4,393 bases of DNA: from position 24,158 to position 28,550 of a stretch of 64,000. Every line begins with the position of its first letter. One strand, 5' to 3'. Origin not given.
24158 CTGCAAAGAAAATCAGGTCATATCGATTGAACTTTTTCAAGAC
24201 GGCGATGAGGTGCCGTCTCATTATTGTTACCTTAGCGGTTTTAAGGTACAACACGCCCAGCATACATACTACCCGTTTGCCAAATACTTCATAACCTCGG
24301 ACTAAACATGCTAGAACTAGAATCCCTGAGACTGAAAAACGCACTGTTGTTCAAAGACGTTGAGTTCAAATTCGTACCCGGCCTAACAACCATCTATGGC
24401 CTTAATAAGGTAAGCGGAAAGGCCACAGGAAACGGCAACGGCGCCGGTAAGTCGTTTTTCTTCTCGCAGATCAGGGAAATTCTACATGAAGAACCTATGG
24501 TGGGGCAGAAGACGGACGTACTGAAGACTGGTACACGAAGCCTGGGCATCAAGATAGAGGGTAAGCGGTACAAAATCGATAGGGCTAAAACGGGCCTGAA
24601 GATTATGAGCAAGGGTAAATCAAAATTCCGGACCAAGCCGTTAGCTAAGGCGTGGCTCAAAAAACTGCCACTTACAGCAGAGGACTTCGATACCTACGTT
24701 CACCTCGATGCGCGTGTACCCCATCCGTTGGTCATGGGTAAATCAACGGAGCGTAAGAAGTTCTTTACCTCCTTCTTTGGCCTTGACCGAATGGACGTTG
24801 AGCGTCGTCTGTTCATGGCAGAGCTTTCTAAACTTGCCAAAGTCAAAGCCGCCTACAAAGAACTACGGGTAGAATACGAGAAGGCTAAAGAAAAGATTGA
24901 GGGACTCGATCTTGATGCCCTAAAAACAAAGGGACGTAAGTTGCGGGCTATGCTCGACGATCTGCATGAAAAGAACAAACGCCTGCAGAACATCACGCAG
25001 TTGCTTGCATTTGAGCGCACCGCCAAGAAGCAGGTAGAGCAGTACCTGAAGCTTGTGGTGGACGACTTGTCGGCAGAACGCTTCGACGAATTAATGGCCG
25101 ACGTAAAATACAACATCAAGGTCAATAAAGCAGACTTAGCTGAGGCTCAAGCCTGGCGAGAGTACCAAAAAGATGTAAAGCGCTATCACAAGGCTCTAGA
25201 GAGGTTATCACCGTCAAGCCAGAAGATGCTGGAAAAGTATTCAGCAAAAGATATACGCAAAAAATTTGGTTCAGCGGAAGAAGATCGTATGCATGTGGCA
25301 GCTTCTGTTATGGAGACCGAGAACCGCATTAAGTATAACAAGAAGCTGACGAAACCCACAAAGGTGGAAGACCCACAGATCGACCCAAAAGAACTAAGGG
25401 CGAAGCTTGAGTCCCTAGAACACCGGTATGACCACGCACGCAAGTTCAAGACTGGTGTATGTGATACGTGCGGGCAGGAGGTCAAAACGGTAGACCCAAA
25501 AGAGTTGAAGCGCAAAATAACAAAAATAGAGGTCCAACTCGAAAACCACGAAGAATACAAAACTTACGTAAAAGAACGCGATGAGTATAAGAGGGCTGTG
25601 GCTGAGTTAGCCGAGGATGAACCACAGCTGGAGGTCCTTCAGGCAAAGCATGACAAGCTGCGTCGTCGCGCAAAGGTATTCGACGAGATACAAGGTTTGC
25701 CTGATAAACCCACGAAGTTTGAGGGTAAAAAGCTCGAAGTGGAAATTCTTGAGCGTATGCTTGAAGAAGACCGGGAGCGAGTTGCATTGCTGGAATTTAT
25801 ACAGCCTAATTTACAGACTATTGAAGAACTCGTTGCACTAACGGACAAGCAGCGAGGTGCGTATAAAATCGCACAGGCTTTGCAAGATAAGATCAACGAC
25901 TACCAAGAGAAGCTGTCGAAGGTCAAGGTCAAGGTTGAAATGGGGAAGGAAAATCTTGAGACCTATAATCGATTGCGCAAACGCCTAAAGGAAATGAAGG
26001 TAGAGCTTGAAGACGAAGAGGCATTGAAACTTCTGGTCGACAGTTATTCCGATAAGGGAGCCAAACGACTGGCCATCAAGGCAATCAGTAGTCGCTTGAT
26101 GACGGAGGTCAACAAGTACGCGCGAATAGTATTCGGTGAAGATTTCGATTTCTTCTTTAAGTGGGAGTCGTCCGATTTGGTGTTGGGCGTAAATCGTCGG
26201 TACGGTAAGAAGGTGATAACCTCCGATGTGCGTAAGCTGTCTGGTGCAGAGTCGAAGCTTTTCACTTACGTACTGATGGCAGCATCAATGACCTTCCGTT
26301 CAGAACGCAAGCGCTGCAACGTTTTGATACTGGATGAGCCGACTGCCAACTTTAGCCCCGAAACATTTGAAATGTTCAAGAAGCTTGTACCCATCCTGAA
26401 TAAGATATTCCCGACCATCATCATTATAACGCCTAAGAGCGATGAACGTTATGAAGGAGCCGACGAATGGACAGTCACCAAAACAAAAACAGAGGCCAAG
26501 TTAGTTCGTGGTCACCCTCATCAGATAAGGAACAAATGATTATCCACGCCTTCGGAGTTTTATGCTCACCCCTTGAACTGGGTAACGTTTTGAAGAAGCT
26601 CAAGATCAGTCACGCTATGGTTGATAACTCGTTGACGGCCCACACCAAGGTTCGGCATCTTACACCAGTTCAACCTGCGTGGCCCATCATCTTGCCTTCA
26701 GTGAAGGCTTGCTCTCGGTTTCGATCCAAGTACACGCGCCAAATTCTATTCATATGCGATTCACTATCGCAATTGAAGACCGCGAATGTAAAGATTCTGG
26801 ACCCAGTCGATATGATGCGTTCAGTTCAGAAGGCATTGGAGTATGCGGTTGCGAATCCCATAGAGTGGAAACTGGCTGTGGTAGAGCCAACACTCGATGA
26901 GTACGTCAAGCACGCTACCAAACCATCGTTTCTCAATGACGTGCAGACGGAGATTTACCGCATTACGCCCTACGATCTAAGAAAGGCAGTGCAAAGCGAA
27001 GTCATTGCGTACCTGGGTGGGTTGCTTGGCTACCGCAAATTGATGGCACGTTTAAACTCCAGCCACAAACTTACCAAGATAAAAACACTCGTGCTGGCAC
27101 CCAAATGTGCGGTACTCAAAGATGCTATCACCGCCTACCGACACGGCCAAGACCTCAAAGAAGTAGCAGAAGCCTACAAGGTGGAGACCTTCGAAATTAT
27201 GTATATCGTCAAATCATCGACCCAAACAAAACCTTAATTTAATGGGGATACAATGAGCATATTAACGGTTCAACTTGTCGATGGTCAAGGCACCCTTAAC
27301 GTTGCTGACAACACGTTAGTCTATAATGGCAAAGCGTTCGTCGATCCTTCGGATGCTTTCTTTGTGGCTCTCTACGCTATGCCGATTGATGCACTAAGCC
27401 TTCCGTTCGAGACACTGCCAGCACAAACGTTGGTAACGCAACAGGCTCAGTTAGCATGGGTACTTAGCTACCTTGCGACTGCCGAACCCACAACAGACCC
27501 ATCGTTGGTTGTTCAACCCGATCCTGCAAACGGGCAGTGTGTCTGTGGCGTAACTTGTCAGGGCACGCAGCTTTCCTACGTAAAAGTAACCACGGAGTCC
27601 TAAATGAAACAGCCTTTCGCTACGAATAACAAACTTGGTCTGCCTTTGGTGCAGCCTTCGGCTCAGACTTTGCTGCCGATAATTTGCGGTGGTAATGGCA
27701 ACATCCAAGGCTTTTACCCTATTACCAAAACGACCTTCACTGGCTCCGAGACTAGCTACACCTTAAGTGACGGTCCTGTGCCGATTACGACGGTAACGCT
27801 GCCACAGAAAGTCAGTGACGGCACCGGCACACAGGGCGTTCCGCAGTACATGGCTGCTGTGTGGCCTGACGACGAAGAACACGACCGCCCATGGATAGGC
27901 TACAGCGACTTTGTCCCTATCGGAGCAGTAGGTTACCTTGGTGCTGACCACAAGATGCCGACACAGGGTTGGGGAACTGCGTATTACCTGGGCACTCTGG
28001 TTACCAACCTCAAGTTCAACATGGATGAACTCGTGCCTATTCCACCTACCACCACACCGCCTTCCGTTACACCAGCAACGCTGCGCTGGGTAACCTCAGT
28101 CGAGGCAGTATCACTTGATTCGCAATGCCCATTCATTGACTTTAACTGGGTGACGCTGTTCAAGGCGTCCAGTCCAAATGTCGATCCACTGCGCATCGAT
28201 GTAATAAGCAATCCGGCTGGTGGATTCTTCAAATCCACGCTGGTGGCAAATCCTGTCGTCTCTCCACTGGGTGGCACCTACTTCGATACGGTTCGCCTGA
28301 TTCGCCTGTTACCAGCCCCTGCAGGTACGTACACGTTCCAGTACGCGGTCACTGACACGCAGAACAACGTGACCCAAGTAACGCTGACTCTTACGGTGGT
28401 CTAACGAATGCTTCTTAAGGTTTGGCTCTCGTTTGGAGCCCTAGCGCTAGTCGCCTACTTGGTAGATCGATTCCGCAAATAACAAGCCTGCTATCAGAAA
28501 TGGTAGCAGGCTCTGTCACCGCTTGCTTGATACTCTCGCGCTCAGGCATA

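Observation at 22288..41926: Conserved three-way-junction element upstream of two unrelated free-standing endonuclease genes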

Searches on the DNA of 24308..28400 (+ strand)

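Call 8: search_dna_similar(query=window:24308-28400:+, collection=phages, mode=distant, max_rows=20)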
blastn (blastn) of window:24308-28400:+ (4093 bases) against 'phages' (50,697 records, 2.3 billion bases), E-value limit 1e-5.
Records with a match: 3; places in all: 3; records where one place covers at least 80% of the query: 0.
Best place of each record, by identity: 60-80% 3.
By first word of the organism name: Ralstonia 2; Burkholderia 1.
By host as written in the record: - 2; Burkholderia 1.
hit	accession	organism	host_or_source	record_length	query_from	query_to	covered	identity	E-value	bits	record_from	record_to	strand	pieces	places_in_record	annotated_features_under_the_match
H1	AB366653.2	Ralstonia phage phiRSL1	-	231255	385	576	5%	70.1%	4e-13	84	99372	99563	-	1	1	SbcC like protein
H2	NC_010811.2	Ralstonia phage phiRSL1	-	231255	385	576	5%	70.1%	4e-13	84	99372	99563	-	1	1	SbcC like protein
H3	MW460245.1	Burkholderia phage BCSR5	Burkholderia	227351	376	471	2%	78.1%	2e-11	80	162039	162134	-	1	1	hypothetical protein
